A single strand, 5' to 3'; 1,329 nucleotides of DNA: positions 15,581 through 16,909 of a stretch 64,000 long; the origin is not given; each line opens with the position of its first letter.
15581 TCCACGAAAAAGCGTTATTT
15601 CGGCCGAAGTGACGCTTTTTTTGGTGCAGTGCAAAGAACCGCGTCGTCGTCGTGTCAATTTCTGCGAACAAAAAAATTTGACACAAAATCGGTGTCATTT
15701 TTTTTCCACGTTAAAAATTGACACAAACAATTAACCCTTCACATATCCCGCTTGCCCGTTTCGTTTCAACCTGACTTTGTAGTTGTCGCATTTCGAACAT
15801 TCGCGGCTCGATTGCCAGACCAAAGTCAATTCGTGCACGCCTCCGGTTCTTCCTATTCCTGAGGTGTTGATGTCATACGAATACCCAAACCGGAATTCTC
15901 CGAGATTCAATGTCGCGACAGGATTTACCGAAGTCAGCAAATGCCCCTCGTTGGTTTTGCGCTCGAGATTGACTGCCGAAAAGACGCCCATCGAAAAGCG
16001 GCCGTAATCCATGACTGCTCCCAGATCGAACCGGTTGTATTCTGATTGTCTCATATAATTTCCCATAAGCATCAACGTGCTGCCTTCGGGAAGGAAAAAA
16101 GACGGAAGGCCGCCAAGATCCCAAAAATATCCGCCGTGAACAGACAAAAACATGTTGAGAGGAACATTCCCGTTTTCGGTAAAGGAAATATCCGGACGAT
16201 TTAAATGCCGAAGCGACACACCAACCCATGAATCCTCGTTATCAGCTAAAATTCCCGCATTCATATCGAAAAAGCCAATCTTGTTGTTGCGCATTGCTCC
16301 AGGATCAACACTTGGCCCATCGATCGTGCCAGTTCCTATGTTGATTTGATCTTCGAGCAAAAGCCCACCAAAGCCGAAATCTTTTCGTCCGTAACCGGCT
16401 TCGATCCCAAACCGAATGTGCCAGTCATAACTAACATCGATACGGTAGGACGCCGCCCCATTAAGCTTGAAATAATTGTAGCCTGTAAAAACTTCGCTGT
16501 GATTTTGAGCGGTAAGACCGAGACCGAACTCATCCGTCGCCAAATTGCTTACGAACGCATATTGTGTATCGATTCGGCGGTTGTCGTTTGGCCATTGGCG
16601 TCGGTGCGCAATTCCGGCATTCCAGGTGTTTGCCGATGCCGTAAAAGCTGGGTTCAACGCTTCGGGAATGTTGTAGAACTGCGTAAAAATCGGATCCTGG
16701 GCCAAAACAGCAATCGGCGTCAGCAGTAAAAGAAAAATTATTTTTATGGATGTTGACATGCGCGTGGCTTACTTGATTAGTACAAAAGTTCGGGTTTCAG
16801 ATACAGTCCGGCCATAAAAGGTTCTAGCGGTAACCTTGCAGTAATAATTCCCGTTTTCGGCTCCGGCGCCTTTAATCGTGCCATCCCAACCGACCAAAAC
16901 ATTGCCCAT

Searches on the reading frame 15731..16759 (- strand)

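Call 8: search_protein_families(library=pfam, proteins=[window:15731-16759:-], max_evalue=0.001)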
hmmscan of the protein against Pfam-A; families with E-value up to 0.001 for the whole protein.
window:15731-16759:- (342 aa): 1 family
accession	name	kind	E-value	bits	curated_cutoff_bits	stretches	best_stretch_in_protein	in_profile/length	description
PF11751.14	PorP_SprF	-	2.4e-37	129.4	22.3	1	20-314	4-272/273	Type IX secretion system membrane protein PorP/SprF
